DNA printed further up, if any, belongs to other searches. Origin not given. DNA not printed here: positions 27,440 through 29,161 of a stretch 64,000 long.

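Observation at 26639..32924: Compact cluster: LLM oxidoreductase, TPR-PCP-thioesterase fusion, stand-alone adenylating enzyme, Baeyer-Villiger-type monooxygenase, esterase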

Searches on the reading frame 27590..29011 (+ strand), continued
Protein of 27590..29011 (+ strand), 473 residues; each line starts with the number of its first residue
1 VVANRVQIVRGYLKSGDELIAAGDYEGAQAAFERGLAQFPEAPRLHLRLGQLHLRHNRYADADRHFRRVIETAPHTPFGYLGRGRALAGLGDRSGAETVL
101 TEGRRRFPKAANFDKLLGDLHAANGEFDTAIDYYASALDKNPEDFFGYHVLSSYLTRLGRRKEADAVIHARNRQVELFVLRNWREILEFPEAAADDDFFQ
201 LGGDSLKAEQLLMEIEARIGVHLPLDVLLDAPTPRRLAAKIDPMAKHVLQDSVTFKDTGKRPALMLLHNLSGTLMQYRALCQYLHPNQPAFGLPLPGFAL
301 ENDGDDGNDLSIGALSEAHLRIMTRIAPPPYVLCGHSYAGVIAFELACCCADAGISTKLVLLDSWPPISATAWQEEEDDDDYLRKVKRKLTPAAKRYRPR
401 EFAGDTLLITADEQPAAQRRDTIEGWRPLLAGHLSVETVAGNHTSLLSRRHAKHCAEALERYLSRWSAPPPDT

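Call 63: fold_search(model_id=the predicted structure, library=pdb)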
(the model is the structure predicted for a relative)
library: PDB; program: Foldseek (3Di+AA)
matches with E <= 10: 1797; with E <= 0.001: 425
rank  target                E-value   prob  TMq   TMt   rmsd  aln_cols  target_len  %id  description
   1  3tej_B                2.3e-13  1.00  0.37  0.58  11.7       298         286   23  Crystal structure of a domain fragment involved in peptide natural product biosynthesis (released 2012-01-18)
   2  4zxh                  2.4e-12  1.00  0.40  0.16  10.5       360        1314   19  Crystal Structure of holo-AB3403 a four domain nonribosomal peptide synthetase from Acinetobacter Baumanii (released 2015-12-30)
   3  3tej_A                6.5e-12  1.00  0.36  0.51  11.9       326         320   21  Crystal structure of a domain fragment involved in peptide natural product biosynthesis (released 2012-01-18)
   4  7dxo_A                4.8e-10  1.00  0.36  0.62   6.2       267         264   21  The mutant of bifunctional thioesterase catalyzing epimerization and cyclization (released 2022-01-26)
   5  7crn_A                5.5e-10  1.00  0.35  0.61   6.4       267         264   21  The Functional Characterization and Crystal Structure of the Bifunctional Thioesterase Catalyzing Epimerization and Cy (released 2021-08-18)
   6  7crn_C                6.0e-10  1.00  0.36  0.61   6.3       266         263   21  The Functional Characterization and Crystal Structure of the Bifunctional Thioesterase Catalyzing Epimerization and Cy (released 2021-08-18)
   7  6n8e                  6.3e-10  1.00  0.37  0.15   9.0       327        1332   21  Crystal structure of holo-ObiF1, a five domain nonribosomal peptide synthetase from Burkholderia diffusa (released 2019-07-24)
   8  8w2d_A                1.5e-09  1.00  0.35  0.49  12.0       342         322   17  holo-PCP-Thioesterase di-domain structure from the sulfazecin biosynthetic nonribosomal peptide synthetase, SulM (released 2024-08-07)
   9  5ja2_A                1.6e-09  1.00  0.35  0.15   9.6       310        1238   22  EntF, a Terminal Nonribosomal Peptide Synthetase Module Bound to the non-Native MbtH-Like Protein PA2412 (released 2016-09-14)
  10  5ja1_A                2.1e-09  1.00  0.37  0.15   9.8       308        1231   21  EntF, a Terminal Nonribosomal Peptide Synthetase Module Bound to the MbtH-Like Protein YbdZ (released 2016-09-14)
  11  6ecd_A                2.3e-09  1.00  0.35  0.64   5.5       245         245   20  Vlm2 thioesterase domain with genetically encoded 2,3-diaminopropionic acid bound with a tetradepsipeptide (released 2018-12-12)
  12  6ecf_C                3.1e-09  1.00  0.36  0.65   6.4       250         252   19  Vlm2 thioesterase domain with genetically encoded 2,3-diaminopropionic acid bound with a dodecadepsipeptide, space gro (released 2018-12-12)
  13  2vsq                  3.3e-09  1.00  0.35  0.15  10.6       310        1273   18  Structure of surfactin A synthetase C (SrfA-C), a nonribosomal peptide synthetase termination module (released 2008-07-08)
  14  6ecf_A                3.6e-09  1.00  0.38  0.68   4.9       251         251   19  Vlm2 thioesterase domain with genetically encoded 2,3-diaminopropionic acid bound with a dodecadepsipeptide, space gro (released 2018-12-12)
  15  6ecc                  4.5e-09  1.00  0.36  0.68   6.2       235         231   20  Vlm2 thioesterase domain wild type structure 2 (released 2018-12-12)
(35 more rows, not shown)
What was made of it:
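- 27590..28099 (+): TPR domain (aa 1-170, about 5 repeats) of the TPR-PCP-TE fusion protein. Call 63: matches the O-GlcNAc transferase TPR region.
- On Type I thioesterase domain (PF00975): Fold matches to EntF, Vlm2 and Pks13 TE domains (call 63).
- Closest known: Thioesterase-fold acyltransferases. Same: The Pks13 TE is among the fold matches (call 63).
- A TE that transfers to an acceptor rather than water has precedent in Pks13, which is among the fold matches (call 63).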

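Call 65: search_dna_similar(query=P0018, collection=plasmids, mode=protein, max_rows=8)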
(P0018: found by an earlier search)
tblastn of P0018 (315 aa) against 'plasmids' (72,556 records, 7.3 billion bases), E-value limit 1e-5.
Records with a match: 1317; places in all: 1933; records where one place covers at least 80% of the query: 487.
Best place of each record, by identity: <60% 1317.
By first word of the organism name: Rhizobium 283; Ralstonia 137; Burkholderia 82; Bacillus 66; Streptomyces 52; Pseudosulfitobacter 47; Rhodococcus 45; Agrobacterium 41; Pantoea 28; Azospirillum 22; and 150 more.
By predicted mobility (MOB-suite, as given by PLSDB): non-mobilizable 785; mobilizable 277; conjugative 255.
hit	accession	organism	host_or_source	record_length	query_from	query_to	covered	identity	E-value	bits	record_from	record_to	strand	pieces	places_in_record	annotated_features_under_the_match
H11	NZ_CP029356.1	Azospirillum thermophilum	cell culture,hot spring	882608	7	311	97%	40.2%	3e-35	142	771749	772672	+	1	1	alpha/beta hydrolase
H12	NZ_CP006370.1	Aureimonas sp. AU20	-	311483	3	310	98%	37.7%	6e-38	150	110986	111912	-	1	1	alpha/beta hydrolase | Gfo/Idh/MocA family oxidoreductase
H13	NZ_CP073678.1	Cupriavidus sp. KK10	Isolate,A bacterial consortium from ...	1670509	51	312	83%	44.1%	7e-48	179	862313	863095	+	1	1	none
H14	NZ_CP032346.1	Azospirillum brasilense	soil sample,Agricultural field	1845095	43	310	85%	41.9%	1e-35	143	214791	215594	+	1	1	record has no annotation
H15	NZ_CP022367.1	Azospirillum sp. TSH58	single cell,paddy soils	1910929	43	310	85%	41.5%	7e-35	141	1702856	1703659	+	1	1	record has no annotation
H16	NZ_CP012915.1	Azospirillum brasilense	Digitaria eriantha,microbe,root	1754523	39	310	86%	40.5%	1e-34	140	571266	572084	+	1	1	none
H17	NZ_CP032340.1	Azospirillum brasilense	soil sample,Agricultural field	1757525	39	310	86%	40.5%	1e-34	140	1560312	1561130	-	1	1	none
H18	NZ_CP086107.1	Skermanella mucosa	single cell,crude oil contaminated ...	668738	26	314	92%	38.0%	6e-42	162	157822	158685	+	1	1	alpha/beta hydrolase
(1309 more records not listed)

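Call 66: get_annotated_region(hit=H13, flank=6000)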
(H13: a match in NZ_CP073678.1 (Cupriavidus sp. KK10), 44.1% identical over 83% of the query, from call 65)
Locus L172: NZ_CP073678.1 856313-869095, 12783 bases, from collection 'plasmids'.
description: Cupriavidus sp. KK10 plasmid p1, complete sequence
organism: Cupriavidus sp. KK10 (NCBI taxid 1478019)
taxonomy: Bacteria; Pseudomonadota; Betaproteobacteria; Burkholderiales; Burkholderiaceae; Cupriavidus; Cupriavidus sp. KK10
host: -; source: Isolate,A bacterial consortium from cattle pasture soil, USA; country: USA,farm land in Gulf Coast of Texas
typing (MOB-suite, as given by PLSDB): non-mobilizable; mating-pair formation MPF_T
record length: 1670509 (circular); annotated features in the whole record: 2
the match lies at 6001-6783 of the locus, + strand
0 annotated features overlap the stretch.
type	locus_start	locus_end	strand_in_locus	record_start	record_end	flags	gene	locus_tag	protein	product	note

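Call 67: get_annotated_region(hit=H18, flank=6000)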
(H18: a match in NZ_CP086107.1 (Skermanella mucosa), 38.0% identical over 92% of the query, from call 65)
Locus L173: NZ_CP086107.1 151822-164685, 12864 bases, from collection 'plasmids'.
description: Skermanella mucosa strain KEMB 2255-438 plasmid pSM-1, complete sequence
organism: Skermanella mucosa (NCBI taxid 1789672)
taxonomy: Bacteria; Pseudomonadota; Alphaproteobacteria; Rhodospirillales; Azospirillaceae; Skermanella; Skermanella mucosa
host: -; source: single cell,crude oil contaminated deserts; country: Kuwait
typing (MOB-suite, as given by PLSDB): mobilizable; relaxase MOBP,MOBP
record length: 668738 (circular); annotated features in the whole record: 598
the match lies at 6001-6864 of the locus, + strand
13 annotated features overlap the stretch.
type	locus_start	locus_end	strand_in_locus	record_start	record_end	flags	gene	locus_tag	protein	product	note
CDS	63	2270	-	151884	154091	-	-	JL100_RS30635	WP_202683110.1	SEL1-like repeat protein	-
CDS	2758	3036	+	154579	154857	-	-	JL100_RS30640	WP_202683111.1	hypothetical protein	-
CDS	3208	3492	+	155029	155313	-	-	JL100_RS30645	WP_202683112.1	hypothetical protein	-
CDS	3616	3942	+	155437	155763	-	-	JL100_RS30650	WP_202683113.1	hypothetical protein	-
CDS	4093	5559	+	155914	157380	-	-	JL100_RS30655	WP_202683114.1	GNAT family N-acetyltransferase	-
CDS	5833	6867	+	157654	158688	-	-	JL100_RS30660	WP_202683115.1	alpha/beta hydrolase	-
CDS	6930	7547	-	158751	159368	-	-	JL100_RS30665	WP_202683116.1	Uma2 family endonuclease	-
CDS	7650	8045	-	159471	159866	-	-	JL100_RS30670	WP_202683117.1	PRC-barrel domain-containing protein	GO:0019684 - photosynthesis, light reaction [Evidence IEA]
CDS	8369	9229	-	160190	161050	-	-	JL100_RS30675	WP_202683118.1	DUF1989 domain-containing protein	-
CDS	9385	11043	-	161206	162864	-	-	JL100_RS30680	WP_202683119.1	right-handed parallel beta-helix repeat-containing protein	-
CDS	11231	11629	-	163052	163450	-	-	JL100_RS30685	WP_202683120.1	RidA family protein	-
CDS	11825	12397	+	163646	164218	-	-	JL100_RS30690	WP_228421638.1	TetR/AcrR family transcriptional regulator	GO:0006355 - regulation of DNA-templated transcription [Evidence IEA]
CDS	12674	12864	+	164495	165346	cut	-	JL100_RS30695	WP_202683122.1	class I SAM-dependent methyltransferase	GO:0032259 - methylation [Evidence IEA]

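Call 69: find_encoding_contigs(protein=P0016, flank=2000, max_places=2)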
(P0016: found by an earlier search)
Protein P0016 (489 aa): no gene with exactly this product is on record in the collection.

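Call 78: search_protein_families(library=pfam, proteins=[L009:4483-6654:-, L009:6740-7498:+, L009:7419-8141:+, L009:8445-9524:+, L095:614-2059:-, L095:8216-10300:+, L095:10670-12451:-, L095:12508-13812:+, L125:4932-7382:+, L125:3551-4258:+], max_evalue=0.00001)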
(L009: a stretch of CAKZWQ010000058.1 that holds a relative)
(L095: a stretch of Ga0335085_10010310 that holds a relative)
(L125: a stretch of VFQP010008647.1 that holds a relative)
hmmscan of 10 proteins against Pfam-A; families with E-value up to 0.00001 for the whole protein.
L009:4483-6654:- (723 aa): 3 families
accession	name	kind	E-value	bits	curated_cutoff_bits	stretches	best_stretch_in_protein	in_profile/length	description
PF08497.15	Radical_SAM_N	-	1.7e-138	461.4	25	1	35-382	1-301/301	Radical SAM N-terminal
PF11842.13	DUF3362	-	4.7e-42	144.2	27.6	1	597-700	1-107/151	Domain of unknown function (DUF3362)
PF04055.27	Radical_SAM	-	1.5e-12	48.4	29.5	1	385-589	3-166/166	Radical SAM superfamily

L009:6740-7498:+ (252 aa): 1 family
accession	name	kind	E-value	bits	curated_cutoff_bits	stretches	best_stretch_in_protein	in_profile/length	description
PF01936.24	NYN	-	4.1e-34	118.6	24.2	1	6-150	1-144/145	NYN domain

L009:7419-8141:+ (240 aa): 2 families
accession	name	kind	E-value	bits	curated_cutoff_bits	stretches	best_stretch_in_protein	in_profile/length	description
PF03364.25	Polyketide_cyc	-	4.4e-07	30.6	23.4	1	86-208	1-117/126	Polyketide cyclase / dehydrase and lipid transport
PF10604.15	Polyketide_cyc2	-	5e-07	30.5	27.4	1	79-202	3-120/142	Polyketide cyclase / dehydrase and lipid transport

L009:8445-9524:+ (359 aa): 3 families
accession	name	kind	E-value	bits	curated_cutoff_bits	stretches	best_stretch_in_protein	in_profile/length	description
PF01738.24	DLH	-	5.2e-16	59.3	21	1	85-279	9-199/217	Dienelactone hydrolase family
PF00326.27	Peptidase_S9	-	3.2e-11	43.6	22.6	1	223-272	143-192/213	Prolyl oligopeptidase family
PF07859.19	Abhydrolase_3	-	3.1e-06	27.5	25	0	145-190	44-92/210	alpha/beta hydrolase fold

L095:614-2059:- (481 aa): 2 families
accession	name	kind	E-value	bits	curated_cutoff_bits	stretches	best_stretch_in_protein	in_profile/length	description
PF02530.20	Porin_2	-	2.9e-19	70.1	22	1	72-449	23-320/357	Porin subfamily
PF19577.5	DcaP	-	7.4e-13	48.7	27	1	146-459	111-388/410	DcaP outer membrane protein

L095:8216-10300:+ (694 aa): 3 families
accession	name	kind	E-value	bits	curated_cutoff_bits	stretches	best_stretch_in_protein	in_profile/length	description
PF01968.24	Hydantoinase_A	-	1.1e-84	284.6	22.9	1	206-501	1-289/291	Hydantoinase/oxoprolinase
PF05378.19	Hydant_A_N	-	7.4e-53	179.3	25.2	1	9-184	1-174/176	Hydantoinase/oxoprolinase N-terminal region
PF19278.4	Hydant_A_C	-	4.3e-11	43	21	1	531-687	27-187/193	Hydantoinase/oxoprolinase C-terminal domain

L095:10670-12451:- (593 aa): 0 families

L095:12508-13812:+ (434 aa): 3 families
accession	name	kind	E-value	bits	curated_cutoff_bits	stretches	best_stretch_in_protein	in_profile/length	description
PF13458.12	Peripla_BP_6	-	1.8e-52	179.5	31.7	1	47-409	2-339/343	Periplasmic binding protein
PF01094.35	ANF_receptor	-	5.2e-16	59.1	25.4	1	97-288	19-210/353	Receptor family ligand binding region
PF13433.12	Peripla_BP_5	-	3.3e-09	36.8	27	1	47-150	1-89/363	Periplasmic binding protein domain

L125:4932-7382:+ (816 aa): 5 families
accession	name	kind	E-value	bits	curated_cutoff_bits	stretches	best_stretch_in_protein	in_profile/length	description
PF01266.30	DAO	-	3.1e-63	214.9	27.9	1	9-373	1-353/353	FAD dependent oxidoreductase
PF01571.26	GCV_T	-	1.3e-61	208.5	25.6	1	434-703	2-254/255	Aminomethyltransferase folate-binding domain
PF08669.17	GCV_T_C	-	3e-19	69.1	25.9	1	728-806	1-78/80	Glycine cleavage T-protein C-terminal barrel domain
PF16350.10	FAO_M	-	1.2e-17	64.3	27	1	376-431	1-56/56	FAD dependent oxidoreductase central domain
PF13738.12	Pyr_redox_3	-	7.8e-07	29.1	30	0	11-44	1-34/305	Pyridine nucleotide-disulphide oxidoreductase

L125:3551-4258:+ (235 aa): 0 families
